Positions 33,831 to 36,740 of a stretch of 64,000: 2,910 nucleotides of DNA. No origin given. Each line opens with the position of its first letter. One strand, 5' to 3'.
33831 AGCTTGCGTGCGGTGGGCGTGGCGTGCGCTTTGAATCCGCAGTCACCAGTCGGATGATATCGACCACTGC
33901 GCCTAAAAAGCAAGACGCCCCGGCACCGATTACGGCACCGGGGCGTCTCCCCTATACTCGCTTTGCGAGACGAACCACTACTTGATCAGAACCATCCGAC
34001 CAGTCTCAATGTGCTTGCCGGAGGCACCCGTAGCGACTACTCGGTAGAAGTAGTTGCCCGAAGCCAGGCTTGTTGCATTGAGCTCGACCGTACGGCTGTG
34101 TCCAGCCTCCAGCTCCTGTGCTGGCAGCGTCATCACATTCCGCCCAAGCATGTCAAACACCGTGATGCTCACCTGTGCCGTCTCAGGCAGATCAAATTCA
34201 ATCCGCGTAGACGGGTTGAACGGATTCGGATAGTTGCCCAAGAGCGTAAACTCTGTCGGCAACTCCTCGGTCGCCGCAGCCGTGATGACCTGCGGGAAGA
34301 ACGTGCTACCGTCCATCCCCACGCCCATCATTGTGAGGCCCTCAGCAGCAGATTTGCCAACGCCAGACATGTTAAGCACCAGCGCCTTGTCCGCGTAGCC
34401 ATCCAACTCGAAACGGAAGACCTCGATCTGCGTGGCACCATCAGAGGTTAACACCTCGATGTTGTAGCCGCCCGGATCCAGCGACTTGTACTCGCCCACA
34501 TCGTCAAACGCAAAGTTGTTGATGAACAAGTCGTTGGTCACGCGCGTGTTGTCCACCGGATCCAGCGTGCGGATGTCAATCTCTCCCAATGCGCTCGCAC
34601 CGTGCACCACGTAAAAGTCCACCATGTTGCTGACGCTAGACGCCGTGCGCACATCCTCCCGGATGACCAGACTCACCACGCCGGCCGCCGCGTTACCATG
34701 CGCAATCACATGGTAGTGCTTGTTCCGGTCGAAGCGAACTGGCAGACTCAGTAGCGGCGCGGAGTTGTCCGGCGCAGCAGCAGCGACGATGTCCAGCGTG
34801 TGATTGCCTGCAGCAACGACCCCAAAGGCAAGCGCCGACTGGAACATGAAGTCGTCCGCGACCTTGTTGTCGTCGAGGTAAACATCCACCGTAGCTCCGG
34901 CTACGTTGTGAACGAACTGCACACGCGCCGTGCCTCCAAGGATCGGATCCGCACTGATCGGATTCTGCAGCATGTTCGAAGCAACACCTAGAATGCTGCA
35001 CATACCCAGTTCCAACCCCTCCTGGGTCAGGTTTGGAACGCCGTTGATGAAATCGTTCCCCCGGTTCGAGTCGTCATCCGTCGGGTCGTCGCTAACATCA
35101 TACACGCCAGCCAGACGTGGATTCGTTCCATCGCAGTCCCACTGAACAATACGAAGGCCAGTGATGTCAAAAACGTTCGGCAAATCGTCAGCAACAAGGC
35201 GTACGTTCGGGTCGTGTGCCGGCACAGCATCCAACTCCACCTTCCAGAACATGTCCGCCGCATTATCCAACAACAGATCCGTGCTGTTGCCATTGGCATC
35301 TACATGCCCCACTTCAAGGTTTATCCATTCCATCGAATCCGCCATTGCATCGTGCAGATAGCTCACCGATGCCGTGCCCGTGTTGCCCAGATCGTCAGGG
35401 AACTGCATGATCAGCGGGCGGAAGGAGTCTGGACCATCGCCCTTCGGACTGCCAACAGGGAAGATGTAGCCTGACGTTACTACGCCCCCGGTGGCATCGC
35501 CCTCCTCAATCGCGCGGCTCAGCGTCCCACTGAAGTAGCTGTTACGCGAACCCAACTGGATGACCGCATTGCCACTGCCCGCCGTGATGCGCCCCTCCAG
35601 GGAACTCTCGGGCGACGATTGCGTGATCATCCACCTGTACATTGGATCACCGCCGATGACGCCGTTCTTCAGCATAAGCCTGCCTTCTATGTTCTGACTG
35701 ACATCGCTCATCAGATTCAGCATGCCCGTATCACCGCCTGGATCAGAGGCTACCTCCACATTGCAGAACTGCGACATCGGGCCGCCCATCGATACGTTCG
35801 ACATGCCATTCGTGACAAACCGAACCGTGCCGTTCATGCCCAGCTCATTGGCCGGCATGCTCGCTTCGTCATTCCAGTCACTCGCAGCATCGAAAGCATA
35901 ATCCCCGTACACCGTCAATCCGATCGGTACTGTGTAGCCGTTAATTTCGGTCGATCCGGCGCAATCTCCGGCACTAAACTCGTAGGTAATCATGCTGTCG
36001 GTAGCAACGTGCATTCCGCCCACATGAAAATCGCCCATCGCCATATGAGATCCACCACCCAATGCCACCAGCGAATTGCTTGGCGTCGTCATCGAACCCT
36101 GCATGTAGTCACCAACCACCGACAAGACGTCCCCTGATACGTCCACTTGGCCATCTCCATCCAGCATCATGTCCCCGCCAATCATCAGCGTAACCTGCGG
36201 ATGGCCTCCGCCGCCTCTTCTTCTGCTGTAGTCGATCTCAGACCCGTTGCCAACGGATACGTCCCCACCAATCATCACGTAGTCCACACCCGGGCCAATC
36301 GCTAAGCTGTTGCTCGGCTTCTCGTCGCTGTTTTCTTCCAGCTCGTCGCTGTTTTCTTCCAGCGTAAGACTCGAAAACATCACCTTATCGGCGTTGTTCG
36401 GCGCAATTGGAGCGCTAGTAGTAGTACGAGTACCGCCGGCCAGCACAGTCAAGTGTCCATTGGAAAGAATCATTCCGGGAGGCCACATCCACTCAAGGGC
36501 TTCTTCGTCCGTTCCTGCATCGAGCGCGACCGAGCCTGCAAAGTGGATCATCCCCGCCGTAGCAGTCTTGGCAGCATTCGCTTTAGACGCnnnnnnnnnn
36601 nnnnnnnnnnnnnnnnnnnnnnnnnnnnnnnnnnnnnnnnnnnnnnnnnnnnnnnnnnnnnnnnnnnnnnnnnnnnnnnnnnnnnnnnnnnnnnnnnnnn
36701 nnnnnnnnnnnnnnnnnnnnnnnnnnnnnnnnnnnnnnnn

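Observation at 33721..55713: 22-kb tandem triplication encoding three intact, near-identical ~1,830-aa T9SS-sorted proteins of unrecognised family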

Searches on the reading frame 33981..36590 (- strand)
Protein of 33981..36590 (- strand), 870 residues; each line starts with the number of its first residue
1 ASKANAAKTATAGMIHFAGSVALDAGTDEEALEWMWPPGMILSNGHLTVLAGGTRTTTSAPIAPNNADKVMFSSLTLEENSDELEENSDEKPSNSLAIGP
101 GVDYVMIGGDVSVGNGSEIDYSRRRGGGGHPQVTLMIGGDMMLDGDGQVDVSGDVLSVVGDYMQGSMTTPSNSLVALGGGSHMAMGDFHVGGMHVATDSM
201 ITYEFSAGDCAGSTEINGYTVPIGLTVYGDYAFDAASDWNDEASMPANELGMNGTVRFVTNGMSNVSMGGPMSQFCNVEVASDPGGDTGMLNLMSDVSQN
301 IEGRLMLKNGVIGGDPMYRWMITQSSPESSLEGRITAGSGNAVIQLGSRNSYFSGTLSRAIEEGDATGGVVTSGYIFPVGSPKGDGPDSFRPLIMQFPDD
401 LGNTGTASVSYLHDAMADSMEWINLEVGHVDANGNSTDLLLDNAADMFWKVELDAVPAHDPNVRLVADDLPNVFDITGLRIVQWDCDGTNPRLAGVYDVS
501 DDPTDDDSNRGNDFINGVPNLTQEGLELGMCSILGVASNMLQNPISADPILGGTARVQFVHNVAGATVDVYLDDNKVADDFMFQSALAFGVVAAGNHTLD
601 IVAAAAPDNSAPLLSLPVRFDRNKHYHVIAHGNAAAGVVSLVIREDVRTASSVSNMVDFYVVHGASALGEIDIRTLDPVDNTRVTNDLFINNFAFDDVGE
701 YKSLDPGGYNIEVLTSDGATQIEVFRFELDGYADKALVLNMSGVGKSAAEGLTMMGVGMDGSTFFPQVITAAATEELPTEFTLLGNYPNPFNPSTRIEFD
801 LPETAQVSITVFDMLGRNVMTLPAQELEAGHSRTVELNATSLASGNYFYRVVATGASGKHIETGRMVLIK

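Call 49: predict_structure(alignment_id=A3)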
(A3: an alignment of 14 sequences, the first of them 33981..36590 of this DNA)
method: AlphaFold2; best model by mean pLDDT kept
length: 870 residues; sequences in the alignment: 14
mean_pLDDT: 67.7   pTM: 0.58
mean pLDDT of the five models: 67.7, 64.2, 63.9, 63.7, 50.9
residues with pLDDT >= 90: 24; 70-90: 440; 50-70: 253; < 50: 153
segments of 3 or more residues with pLDDT < 50: 1-12, 54-65, 83-91, 124-128, 194-198, 239-249, 271-273, 294-304, 335-346, 383-387, 424-438, 498-510, 677-692, 771-791
pLDDT, mean of each block of 10 residues (from residue 1): 30 72 73 79 83 48 58 80 46 73 81 82 53 83 84 86 74 78 88 53 65 66 82 63 42 71 65 62 64 41 48 64 65 48 48 76 67 76 57 83 84 77 48 42 79 85 79 71 86 62 37 70 80 83 57 78 80 79 83 84 73 85 86 74 85 80 64 54 39 58 75 63 70 80 62 77 70 30 33 57 73 74 74 66 67 68 55
secondary structure, 60 per line:
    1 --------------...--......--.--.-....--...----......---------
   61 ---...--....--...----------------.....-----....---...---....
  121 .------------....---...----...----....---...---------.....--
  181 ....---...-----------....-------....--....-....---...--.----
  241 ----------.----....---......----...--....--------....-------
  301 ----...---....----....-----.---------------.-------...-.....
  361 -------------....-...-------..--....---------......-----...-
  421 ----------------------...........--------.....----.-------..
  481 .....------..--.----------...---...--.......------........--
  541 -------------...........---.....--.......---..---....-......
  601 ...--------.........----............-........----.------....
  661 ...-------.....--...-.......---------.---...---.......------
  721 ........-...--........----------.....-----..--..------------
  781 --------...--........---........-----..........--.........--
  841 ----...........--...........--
elements in order (helices of 4 or more, strands of 3 or more residues): E15-17 E20-25 E33-36 E39-41 E46-51 E69-72 E75-77 E94-98 E104-107 E111-113 E117-121 E134-137 E141-143 E148-150 E155-158 E162-164 E174-178 E181-184 E188-190 E202-205 E213-216 E219-222 E224-227 E231-233 E256-259 E263-268 E273-275 E278-281 E290-293 E305-307 E311-314 E319-322 E352-354 E356-360 E374-377 E379-381 E393-396 E406-411 E443-453 E462-466 E479-485 E513-515 E518-524 E531-538 E554-564 E568-572 E575-581 E590-593 E595-603 E612-620 E625-633 E638-645 E657-663 E671-675 H682-688 E702-704 E708-714 E721-728 E735-742 E753-757 E789-791 E794-801 E805-812 E818-827 E830-838 E845-855 E858-868

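Call 53: fold_search(model_id=the predicted structure, library=pdb)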
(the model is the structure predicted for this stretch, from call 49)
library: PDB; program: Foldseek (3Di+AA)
matches with E <= 10: 1293; with E <= 0.001: 16
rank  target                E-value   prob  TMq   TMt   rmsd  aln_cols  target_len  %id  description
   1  5a9i_A                1.2e-04  1.00  0.17  0.66   4.5       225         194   12  Crystal structure of the extracellular domain of PepT2 (released 2015-09-09)
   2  6j35_B                3.5e-04  0.96  0.08  0.07  20.1       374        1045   14  Crystal structure of ligand-free of PulA-G680L mutant from Klebsiella pneumoniae (released 2019-09-18)
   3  7pmy_A                3.7e-04  1.00  0.16  0.20   6.0       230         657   13  HsPepT2 bound to Ala-Phe in the inward facing partially occluded conformation (released 2021-10-20)
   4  6j33_B                3.7e-04  0.96  0.08  0.07  21.3       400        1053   13  Crystal structure of ligand-free of PulA from Klebsiella pneumoniae (released 2019-09-18)
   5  7nqk_A                3.8e-04  1.00  0.16  0.21   9.1       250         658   12  Cryo-EM structure of the mammalian peptide transporter PepT2 (released 2021-07-07)
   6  7t0o_L                3.8e-04  0.33  0.06  0.10  22.7       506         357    8  cryoEM reconstruction of the HIV gp140 in complex with the extracellular domains of CD4 and the adnectin domain of Com (released 2022-01-12)
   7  5a9h                  4.2e-04  1.00  0.16  0.63   4.4       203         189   13  Crystal structure of the extracellular domain of PepT2 (released 2015-09-09)
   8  7ptp_A                4.4e-04  0.77  0.09  0.10  26.2       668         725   12  In-situ structure of pentameric S-layer protein (released 2021-12-15)
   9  6j33_A                4.6e-04  0.94  0.08  0.07  20.7       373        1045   14  Crystal structure of ligand-free of PulA from Klebsiella pneumoniae (released 2019-09-18)
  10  5a9d_A                5.9e-04  1.00  0.09  0.33  13.8       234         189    9  Crystal structure of the extracellular domain of PepT1 (released 2015-09-09)
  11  7t0o_M                6.2e-04  0.30  0.06  0.10  22.8       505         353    8  cryoEM reconstruction of the HIV gp140 in complex with the extracellular domains of CD4 and the adnectin domain of Com (released 2022-01-12)
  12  9g93_A                6.5e-04  0.63  0.07  0.09  24.1       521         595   11  CryoET structure of the in vitro grown Bacillus anthracis Sap S-layer (released 2024-12-18)
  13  7pmx_A                6.8e-04  1.00  0.17  0.22   8.8       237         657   10  HsPepT1 bound to Ala-Phe in the outward facing open conformation (released 2021-10-20)
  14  7pmw_A                6.8e-04  1.00  0.17  0.23   4.8       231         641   11  HsPepT1 bound to Ala-Phe in the outward facing occluded conformation (released 2021-10-20)
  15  5yn2                  7.4e-04  0.91  0.07  0.06  20.0       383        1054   14  Crystal structure of apo Pullulanase from Klebsiella pneumoniae in space group P43212 (released 2018-10-24)
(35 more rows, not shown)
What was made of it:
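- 34026..34928 (-): Two DUF4397 domains (aa 1514 to about 1720) and the T9SS type-A C-terminal sorting domain (aa 1746-1814). Coordinates are for copy A. In the model, the DUF4397 pair superposes on the two Ig-like domains of the PepT2 ectodomain (E 1e-4, TMt 0.66, call 53).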
